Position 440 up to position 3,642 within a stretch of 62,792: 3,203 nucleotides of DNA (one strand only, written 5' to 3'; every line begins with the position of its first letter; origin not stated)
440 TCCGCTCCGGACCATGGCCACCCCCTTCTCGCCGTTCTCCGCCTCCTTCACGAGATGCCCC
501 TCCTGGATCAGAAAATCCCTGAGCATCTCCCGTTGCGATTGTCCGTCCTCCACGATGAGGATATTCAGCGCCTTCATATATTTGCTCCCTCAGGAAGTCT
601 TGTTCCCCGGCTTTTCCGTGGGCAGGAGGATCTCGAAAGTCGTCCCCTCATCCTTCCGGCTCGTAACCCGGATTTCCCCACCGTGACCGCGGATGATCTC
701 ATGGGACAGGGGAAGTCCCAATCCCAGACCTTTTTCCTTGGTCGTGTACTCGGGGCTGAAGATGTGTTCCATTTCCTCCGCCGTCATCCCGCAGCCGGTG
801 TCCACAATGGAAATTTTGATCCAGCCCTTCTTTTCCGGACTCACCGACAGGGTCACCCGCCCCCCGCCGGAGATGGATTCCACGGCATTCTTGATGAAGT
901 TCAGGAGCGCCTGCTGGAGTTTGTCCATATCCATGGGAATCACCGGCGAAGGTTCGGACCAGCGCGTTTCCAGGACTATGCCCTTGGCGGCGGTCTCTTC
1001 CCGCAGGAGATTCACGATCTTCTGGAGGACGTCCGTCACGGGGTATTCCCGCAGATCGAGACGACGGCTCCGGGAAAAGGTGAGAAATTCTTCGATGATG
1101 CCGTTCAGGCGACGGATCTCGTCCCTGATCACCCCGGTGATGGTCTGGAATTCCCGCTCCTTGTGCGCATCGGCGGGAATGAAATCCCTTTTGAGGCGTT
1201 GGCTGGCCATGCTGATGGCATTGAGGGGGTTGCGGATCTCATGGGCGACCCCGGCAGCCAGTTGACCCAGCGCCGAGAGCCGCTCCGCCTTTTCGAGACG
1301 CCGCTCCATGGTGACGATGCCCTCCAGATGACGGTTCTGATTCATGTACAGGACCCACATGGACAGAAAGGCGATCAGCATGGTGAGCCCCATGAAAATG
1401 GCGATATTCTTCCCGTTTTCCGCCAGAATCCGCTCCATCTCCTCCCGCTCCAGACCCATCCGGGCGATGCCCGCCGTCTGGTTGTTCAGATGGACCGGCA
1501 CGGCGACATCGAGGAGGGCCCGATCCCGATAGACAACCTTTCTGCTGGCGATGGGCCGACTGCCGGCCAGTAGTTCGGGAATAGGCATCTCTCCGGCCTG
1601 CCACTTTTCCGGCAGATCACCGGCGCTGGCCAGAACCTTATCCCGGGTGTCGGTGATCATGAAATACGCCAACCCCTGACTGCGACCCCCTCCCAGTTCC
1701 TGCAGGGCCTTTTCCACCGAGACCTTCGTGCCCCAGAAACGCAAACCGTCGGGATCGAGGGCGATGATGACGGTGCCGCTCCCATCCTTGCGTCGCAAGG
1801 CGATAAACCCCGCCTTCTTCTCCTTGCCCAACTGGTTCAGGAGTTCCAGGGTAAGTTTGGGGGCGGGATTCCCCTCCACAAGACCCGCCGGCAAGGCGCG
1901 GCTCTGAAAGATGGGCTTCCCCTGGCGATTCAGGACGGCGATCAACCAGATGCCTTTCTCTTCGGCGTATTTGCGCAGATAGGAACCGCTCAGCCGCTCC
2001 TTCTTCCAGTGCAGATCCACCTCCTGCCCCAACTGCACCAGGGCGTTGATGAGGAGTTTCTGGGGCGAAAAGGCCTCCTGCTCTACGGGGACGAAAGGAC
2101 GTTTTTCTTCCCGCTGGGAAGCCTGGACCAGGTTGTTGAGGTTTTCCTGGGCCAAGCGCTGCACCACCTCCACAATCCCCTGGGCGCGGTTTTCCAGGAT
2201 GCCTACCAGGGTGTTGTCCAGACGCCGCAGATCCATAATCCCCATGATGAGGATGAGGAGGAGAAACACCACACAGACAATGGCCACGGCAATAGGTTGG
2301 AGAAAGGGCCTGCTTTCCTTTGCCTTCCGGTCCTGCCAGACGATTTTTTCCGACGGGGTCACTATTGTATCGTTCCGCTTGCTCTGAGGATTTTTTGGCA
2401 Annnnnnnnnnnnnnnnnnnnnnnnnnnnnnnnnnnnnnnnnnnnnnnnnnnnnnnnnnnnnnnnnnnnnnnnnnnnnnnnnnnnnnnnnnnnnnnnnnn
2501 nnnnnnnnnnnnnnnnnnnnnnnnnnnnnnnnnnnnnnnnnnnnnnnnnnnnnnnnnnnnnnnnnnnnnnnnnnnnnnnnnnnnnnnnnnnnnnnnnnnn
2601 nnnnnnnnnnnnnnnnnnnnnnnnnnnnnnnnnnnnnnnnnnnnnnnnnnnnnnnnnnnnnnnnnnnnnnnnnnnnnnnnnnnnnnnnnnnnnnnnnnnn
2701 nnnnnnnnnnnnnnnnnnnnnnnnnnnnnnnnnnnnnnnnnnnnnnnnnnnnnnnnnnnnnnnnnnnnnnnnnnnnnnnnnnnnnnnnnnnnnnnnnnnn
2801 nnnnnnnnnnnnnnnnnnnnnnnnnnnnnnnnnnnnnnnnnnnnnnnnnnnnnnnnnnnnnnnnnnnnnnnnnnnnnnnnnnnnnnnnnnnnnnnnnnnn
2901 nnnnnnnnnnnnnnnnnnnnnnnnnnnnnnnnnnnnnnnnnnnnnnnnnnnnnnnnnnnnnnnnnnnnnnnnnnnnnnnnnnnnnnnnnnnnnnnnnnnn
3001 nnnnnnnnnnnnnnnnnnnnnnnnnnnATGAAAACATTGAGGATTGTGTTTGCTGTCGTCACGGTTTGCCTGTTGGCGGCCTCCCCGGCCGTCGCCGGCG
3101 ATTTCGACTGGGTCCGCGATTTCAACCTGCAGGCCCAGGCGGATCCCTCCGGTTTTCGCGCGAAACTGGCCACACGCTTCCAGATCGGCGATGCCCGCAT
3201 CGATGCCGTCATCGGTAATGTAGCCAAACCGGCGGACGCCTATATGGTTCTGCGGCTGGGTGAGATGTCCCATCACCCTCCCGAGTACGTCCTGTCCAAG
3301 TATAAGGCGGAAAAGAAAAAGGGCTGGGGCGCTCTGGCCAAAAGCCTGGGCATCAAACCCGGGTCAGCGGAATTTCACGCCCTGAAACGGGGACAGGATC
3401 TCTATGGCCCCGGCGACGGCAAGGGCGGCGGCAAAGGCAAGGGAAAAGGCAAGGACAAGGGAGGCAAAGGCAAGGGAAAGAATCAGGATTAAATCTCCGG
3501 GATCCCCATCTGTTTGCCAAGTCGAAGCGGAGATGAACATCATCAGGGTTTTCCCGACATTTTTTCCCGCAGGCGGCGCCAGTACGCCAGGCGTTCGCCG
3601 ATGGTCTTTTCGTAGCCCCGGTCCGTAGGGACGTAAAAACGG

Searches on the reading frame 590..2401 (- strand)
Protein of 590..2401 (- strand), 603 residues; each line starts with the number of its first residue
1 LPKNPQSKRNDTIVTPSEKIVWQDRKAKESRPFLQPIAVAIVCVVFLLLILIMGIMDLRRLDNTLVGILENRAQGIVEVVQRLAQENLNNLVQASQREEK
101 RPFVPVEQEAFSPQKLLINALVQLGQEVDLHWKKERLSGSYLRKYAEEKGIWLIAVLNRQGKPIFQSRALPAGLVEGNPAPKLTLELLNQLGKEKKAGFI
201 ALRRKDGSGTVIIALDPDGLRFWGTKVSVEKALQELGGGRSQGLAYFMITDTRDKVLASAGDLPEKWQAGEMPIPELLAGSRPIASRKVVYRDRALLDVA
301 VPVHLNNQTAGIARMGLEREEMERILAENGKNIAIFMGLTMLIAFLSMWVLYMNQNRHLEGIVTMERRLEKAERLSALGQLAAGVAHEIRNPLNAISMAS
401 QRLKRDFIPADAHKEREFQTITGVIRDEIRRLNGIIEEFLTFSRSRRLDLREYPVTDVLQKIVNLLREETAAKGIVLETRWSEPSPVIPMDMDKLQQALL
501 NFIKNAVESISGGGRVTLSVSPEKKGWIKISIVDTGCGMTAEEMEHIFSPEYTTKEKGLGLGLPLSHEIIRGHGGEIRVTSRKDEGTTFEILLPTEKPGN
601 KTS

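Call 7: search_protein_families(library=pfam, proteins=[window:590-2401:-])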
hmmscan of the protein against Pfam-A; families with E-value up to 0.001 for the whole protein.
window:590-2401:- (603 aa): 4 families
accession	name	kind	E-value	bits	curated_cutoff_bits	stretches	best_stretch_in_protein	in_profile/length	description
PF02518.31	HATPase_c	-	3.7e-25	89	26.4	1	491-596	2-110/111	Histidine kinase-, DNA gyrase B-, and HSP90-like ATPase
PF00512.31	HisKA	-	8e-15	55.1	26.9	1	378-445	2-63/66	His Kinase A (phospho-acceptor) domain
PF17203.10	sCache_3_2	-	8e-05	23.2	28.4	1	241-327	50-136/140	Single cache domain 3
PF13589.12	HATPase_c_3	-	0.00017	22.1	25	1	495-556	3-62/137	Histidine kinase-, DNA gyrase B-, and HSP90-like ATPase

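Call 11: find_homologous_proteins(query=window:590-2401:-, max_evalue=1e-20)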
Query window:590-2401:- (603 aa): 3037 proteins with E <= 1e-20 among 8000 candidates; the best 120 are listed.
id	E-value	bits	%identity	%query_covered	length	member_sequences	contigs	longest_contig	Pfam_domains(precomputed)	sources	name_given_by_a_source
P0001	0.0e+0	1328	100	100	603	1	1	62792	PF02518.32,PF00512.32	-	-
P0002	0.0e+0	1297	100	98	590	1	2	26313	PF02518.32,PF00512.32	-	-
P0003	0.0e+0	1296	100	98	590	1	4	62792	PF02518.32,PF00512.32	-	-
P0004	0.0e+0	1289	99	98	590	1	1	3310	PF02518.32,PF00512.32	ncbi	-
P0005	0.0e+0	1284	99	98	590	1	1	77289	PF02518.32,PF00512.32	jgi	-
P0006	0.0e+0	1283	99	98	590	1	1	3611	PF02518.32,PF00512.32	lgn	-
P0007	0.0e+0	1275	98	98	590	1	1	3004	PF02518.32,PF00512.32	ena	-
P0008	0.0e+0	1201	92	98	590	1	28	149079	PF02518.32,PF00512.32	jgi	jgi:signal transduction histidine kinase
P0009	0.0e+0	1200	92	98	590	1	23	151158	PF02518.32,PF00512.32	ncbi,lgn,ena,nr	ncbi:MAG TPA: ATP-binding protein [Syntrophales bacterium]|nr:ATP-binding protein [Syntrophales bact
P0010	0.0e+0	1192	91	98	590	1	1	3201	PF02518.32,PF00512.32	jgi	-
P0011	0.0e+0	1192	90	98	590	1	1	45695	PF02518.32,PF00512.32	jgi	-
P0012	0.0e+0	1191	91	98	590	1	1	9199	PF02518.32,PF00512.32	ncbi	-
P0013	0.0e+0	1160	90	98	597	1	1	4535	PF02518.32,PF00512.32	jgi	-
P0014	0.0e+0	1076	81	98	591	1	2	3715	PF02518.32,PF00512.32,PF13589.13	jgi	-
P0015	0.0e+0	1075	81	98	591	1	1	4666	PF02518.32,PF00512.32,PF13589.13,PF17203.11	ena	-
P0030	3.6e-262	889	67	97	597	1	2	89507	PF02518.32,PF00512.32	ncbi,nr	ncbi:MAG: Adaptive-response sensory-kinase SasA [Syntrophus sp. SKADARSKE-3]|nr:Adaptive-response se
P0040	1.4e-240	818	65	95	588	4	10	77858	PF02518.32,PF00512.32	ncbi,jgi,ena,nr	ncbi:MAG TPA: ATP-binding protein [Syntrophales bacterium]|nr:ATP-binding protein [Syntrophales bact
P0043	1.2e-238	812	63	98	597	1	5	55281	PF02518.32,PF00512.32,PF17203.11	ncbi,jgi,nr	ncbi:MAG: hypothetical protein AUK24_06275 [Syntrophaceae bacterium CG2_30_49_12]|nr:MAG: hypothetic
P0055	2.0e-231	788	61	97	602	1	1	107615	PF02518.32,PF00512.32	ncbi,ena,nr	ncbi:MAG TPA: ATP-binding protein [Syntrophales bacterium]|nr:ATP-binding protein [Syntrophales bact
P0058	1.0e-230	785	63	95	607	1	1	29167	PF02518.32,PF00512.32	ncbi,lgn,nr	ncbi:MAG: ATP-binding protein [Deltaproteobacteria bacterium]|nr:ATP-binding protein [Deltaproteobac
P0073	6.4e-230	783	57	98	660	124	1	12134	PF02518.32,PF00512.32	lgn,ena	-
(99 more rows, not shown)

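Call 13: find_related_loci(query=A1, collection=genome_contigs, flank=4000)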
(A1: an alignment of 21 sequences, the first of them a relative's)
Query A1 (603 aa) in genome_contigs; peptide patterns used: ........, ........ (x = any residue, [..] = any of these).
600 stretches matched a pattern (row limit reached: there are more); 595 encode a relative of the query (tblastn E <= 1e-3); the best 80 are kept; 80 distinct loci.
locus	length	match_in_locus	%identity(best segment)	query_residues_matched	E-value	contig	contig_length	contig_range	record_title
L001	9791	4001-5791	81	7-601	0e+0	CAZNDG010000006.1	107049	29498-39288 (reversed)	MAG TPA_asm: uncultured Syntrophus sp. isolate binchicken_co27_459 genome assembly, contig: NODE_264_length_107049_cov_1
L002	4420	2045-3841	78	5-602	0e+0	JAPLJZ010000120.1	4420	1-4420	MAG: Deltaproteobacteria bacterium isolate LacPavin_0419_WC70S_MAG_52_23 LacPavin_0419_WC70S_scaffold_977120, whole geno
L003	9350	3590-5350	60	17-601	0e+0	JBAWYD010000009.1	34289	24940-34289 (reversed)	MAG: Deltaproteobacteria bacterium isolate ELA080 MAG080_9, whole genome shotgun sequence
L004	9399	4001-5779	56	10-601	0e+0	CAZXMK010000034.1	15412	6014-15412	MAG TPA_asm: uncultured Syntrophaceae bacterium isolate SRP278314_co2_182 genome assembly, contig: NODE_5115_length_1541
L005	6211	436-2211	52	12-602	0e+0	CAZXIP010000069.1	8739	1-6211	MAG TPA_asm: uncultured Smithella sp. isolate SRP192927_co7_691 genome assembly, contig: NODE_17227_length_8739_cov_14.5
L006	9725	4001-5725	58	25-597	0e+0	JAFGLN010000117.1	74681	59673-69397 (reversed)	MAG: Deltaproteobacteria bacterium isolate Zod_Metabat.402 k87_13566364, whole genome shotgun sequence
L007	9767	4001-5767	51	18-603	0e+0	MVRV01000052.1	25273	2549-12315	MAG: Smithella sp. PtaU1.Bin162 A4E71_contig000052, whole genome shotgun sequence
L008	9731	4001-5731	47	28-599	1e-156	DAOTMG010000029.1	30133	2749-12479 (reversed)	MAG TPA_asm: Syntrophales bacterium isolate AMR_MDS_2927 NODE_1809_length_30133_cov_8.677339, whole genome shotgun seque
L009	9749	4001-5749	53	27-602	0e+0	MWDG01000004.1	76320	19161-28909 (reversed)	MAG: Deltaproteobacteria bacterium ADurb.Bin151 BWX99_contig000004, whole genome shotgun sequence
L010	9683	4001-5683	38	31-593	1e-117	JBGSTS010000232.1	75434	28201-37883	MAG: Desulfobacterales bacterium isolate JTS-AC413 k141_4370665, whole genome shotgun sequence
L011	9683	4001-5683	38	33-597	1e-116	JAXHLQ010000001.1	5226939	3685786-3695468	MAG: Deltaproteobacteria bacterium isolate Salar_de_Ascotan_soil_MAG_ASO27 contig_800_polypolish, whole genome shotgun s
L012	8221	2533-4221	38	18-596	2e-115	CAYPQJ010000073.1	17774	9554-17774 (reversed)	MAG TPA_asm: uncultured Desulfobacteraceae bacterium isolate binchicken_co51_216 genome assembly, contig: NODE_880_lengt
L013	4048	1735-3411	37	34-594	2e-109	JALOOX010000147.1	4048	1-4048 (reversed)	MAG: Syntrophobacteraceae bacterium isolate Prado114 scaffold_73580, whole genome shotgun sequence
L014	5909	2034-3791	32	15-597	7e-96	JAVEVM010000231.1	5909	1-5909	MAG: Desulforhabdus sp. isolate BF4_121 NODE_47788_length_5909_cov_2.840540_Biofilm4, whole genome shotgun sequence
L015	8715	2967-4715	47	22-596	9e-170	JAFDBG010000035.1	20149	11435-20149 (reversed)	MAG: Deltaproteobacteria bacterium isolate AB_69_Bin_260 AB_69_Bin_260_scaffold_2824, whole genome shotgun sequence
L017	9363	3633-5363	36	22-594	3e-102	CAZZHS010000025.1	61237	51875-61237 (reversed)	MAG TPA_asm: uncultured Syntrophobacteraceae bacterium isolate binchicken_co168_8 genome assembly, contig: NODE_747_leng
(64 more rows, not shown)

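Call 78: find_encoding_contigs(protein=P0073, flank=1200, max_places=1)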
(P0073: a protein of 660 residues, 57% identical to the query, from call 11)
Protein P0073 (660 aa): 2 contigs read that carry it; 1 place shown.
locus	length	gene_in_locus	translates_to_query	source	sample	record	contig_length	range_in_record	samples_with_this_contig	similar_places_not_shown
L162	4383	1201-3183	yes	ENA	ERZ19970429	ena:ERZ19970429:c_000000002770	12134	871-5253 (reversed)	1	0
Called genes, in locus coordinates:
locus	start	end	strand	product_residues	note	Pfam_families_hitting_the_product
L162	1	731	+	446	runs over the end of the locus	PF05496:RuvB_N, PF00004:AAA, PF07728:AAA_5 (faint), PF16193:AAA_assoc_2, PF12002:MgsA_C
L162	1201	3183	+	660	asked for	PF00512:HisKA, PF02518:HATPase_c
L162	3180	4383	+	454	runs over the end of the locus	PF00072:Response_reg, PF00158:Sigma54_activat, PF14532:Sigma54_activ_2, PF00004:AAA (faint), PF07728:AAA_5, PF25601:AAA_lid_14, PF02954:HTH_8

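Call 79: find_encoding_contigs(protein=P0043, flank=1200, max_places=1)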
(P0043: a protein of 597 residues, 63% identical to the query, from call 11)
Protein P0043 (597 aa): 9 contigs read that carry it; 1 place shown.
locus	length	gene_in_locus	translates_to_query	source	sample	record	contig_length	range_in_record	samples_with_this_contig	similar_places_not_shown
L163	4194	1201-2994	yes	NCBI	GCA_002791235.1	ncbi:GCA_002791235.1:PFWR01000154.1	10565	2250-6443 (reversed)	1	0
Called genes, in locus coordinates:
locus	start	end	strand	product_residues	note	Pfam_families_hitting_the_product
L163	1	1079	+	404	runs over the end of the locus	PF00108:Thiolase_N, PF02803:Thiolase_C, PF22691:Thiolase_C_1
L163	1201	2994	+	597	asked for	PF17203:sCache_3_2 (faint), PF00512:HisKA, PF02518:HATPase_c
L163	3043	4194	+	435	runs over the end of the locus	PF00072:Response_reg, PF00158:Sigma54_activat, PF14532:Sigma54_activ_2, PF07728:AAA_5, PF25601:AAA_lid_14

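Call 80: find_encoding_contigs(protein=P0055, flank=1200, max_places=1)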
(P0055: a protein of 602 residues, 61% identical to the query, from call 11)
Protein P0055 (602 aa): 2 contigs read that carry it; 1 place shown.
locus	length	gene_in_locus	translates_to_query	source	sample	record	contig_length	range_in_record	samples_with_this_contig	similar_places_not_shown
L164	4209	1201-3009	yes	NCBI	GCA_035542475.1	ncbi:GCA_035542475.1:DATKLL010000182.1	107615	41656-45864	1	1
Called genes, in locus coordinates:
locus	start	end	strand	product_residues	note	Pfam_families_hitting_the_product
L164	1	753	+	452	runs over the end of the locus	PF05496:RuvB_N, PF20720:nSTAND3 (faint), PF00004:AAA, PF13173:AAA_14 (faint), PF16193:AAA_assoc_2, PF12002:MgsA_C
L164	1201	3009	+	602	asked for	PF00512:HisKA, PF02518:HATPase_c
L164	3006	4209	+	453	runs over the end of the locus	PF00072:Response_reg, PF00158:Sigma54_activat, PF14532:Sigma54_activ_2, PF07728:AAA_5, PF25601:AAA_lid_14, PF02954:HTH_8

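Call 81: find_encoding_contigs(protein=P0030, flank=1200, max_places=1)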
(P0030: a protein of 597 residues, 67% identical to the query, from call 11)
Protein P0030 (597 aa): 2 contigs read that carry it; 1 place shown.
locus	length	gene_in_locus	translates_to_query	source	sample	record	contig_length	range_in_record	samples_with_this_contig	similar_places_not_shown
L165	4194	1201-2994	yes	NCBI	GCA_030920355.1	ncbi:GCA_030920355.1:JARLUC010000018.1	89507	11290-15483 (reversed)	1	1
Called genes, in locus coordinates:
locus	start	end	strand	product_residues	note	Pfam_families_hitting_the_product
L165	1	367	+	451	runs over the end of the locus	PF05496:RuvB_N, PF00004:AAA, PF16193:AAA_assoc_2, PF12002:MgsA_C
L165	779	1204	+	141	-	PF13801:Metal_resist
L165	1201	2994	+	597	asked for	PF00512:HisKA, PF02518:HATPase_c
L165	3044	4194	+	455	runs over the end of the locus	PF00072:Response_reg, PF00158:Sigma54_activat, PF14532:Sigma54_activ_2, PF07728:AAA_5, PF25601:AAA_lid_14, PF02954:HTH_8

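Call 82: find_encoding_contigs(protein=P0058, flank=1200, max_places=1)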
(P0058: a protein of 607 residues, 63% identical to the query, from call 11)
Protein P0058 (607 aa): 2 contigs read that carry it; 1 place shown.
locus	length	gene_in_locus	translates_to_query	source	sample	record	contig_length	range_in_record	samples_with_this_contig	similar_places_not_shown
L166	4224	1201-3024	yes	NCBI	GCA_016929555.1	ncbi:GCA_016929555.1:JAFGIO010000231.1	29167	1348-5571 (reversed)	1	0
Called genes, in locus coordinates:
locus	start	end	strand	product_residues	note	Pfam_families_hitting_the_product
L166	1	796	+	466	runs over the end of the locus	PF05496:RuvB_N, PF00004:AAA, PF13173:AAA_14 (weak), PF16193:AAA_assoc_2, PF12002:MgsA_C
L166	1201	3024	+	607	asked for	PF00512:HisKA, PF02518:HATPase_c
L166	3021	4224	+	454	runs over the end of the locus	PF00072:Response_reg, PF00158:Sigma54_activat, PF14532:Sigma54_activ_2, PF07728:AAA_5, PF25601:AAA_lid_14, PF02954:HTH_8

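Call 83: find_encoding_contigs(protein=P0040, flank=1200, max_places=1)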
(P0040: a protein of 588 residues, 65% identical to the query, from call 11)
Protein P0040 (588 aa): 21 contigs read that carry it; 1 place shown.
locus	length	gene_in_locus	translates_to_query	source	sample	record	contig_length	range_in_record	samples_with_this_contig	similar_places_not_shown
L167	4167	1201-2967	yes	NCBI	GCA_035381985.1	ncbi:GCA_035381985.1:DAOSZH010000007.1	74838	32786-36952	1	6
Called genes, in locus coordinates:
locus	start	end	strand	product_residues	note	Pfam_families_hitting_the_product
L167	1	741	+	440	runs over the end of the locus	PF05496:RuvB_N, PF00004:AAA, PF16193:AAA_assoc_2, PF12002:MgsA_C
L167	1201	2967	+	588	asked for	PF00512:HisKA, PF02518:HATPase_c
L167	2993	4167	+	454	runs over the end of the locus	PF00072:Response_reg, PF00158:Sigma54_activat, PF14532:Sigma54_activ_2, PF07728:AAA_5, PF25601:AAA_lid_14, PF02954:HTH_8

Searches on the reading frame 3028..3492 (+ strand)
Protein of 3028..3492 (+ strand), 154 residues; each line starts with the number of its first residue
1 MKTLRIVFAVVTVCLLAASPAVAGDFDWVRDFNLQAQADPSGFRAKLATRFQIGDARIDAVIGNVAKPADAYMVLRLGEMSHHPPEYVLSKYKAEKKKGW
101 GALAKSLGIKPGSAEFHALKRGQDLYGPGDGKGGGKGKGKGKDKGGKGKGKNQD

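Call 7: search_protein_families(library=pfam, proteins=[window:3028-3492:+])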
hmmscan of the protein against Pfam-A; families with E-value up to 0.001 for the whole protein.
window:3028-3492:+ (154 aa): 0 families

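Call 36: search_protein_families(library=ncbifam, proteins=[window:3028-3492:+], max_evalue=0.00001)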
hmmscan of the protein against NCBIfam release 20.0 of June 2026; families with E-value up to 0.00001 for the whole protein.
window:3028-3492:+ (154 aa): 0 families

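Call 38: search_protein_families(library=pfam, proteins=[window:3028-3489:+], max_evalue=0.1)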
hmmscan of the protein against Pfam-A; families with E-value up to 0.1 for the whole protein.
seq(154 aa): 0 families

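Call 72: find_homologous_proteins(query=window:3028-3489:+, max_evalue=0.001)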
Query window:3028-3489:+ (154 aa): 3619 proteins with E <= 0.001 among 8000 candidates; the best 120 are listed.
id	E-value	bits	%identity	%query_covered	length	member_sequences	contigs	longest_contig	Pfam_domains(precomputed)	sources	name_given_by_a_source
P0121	6.7e-95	333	98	100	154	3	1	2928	-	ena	-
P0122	6.7e-90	317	92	83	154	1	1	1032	-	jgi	jgi:hypothetical protein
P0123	2.2e-88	312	91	82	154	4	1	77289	-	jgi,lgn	-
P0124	4.1e-88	311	92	82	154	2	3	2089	-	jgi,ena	-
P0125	5.7e-81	288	84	84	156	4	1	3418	-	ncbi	-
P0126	3.8e-69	249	78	82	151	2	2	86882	-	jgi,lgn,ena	-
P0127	2.7e-66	240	71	90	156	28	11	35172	-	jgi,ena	-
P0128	7.8e-66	239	75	82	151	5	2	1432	-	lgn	-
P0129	1.5e-65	238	75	87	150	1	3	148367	-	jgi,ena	-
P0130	3.4e-65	236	73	82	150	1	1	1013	-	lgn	-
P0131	1.6e-64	234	75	82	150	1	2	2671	-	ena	-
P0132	3.3e-63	230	72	82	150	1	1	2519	-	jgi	jgi:hypothetical protein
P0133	1.1e-62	228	67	82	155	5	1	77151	-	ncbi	-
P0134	1.9e-62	228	74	81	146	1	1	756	-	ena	-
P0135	2.8e-62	227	69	94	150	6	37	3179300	-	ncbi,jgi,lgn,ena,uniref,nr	ncbi:hypothetical exported protein [Syntrophus aciditrophicus SB]|uniref:Hypothetical exported prote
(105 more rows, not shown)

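Call 73: find_encoding_contigs(protein=P0135, flank=6000, max_places=3)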
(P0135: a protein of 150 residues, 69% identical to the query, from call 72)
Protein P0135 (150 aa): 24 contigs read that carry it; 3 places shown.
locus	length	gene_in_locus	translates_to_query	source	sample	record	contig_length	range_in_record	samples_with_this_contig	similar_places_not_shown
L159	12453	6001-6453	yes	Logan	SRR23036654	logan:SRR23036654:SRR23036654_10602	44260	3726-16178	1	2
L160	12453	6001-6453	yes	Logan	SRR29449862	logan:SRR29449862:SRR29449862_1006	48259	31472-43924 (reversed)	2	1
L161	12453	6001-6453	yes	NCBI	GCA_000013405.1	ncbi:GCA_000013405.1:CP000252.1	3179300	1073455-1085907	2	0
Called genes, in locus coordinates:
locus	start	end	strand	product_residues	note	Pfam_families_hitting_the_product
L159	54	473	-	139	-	PF22016:DUF6933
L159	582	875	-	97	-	PF00293:NUDIX (weak)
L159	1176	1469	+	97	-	PF03992:ABM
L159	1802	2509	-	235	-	PF01695:IstB_IS21, PF20720:nSTAND3 (weak)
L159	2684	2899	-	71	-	-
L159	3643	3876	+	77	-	-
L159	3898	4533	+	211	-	PF00440:TetR_N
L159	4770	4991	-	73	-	-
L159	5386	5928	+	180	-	PF13488:Gly-zipper_Omp, PF00691:OmpA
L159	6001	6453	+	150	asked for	-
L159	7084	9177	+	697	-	PF02629:CoA_binding (weak), PF13380:CoA_binding_2, PF13607:Succ_CoA_lig, PF19045:Ligase_CoA_2, PF13549:ATP-grasp_5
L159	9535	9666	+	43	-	-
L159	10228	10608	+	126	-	PF08000:bPH_1, PF14470:bPH_3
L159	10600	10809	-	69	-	-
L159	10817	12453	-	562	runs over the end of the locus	PF00749:tRNA-synt_1c, PF03950:tRNA-synt_1c_C, PF20974:tRNA-synt_1c_C2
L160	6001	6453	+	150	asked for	-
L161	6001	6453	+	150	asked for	-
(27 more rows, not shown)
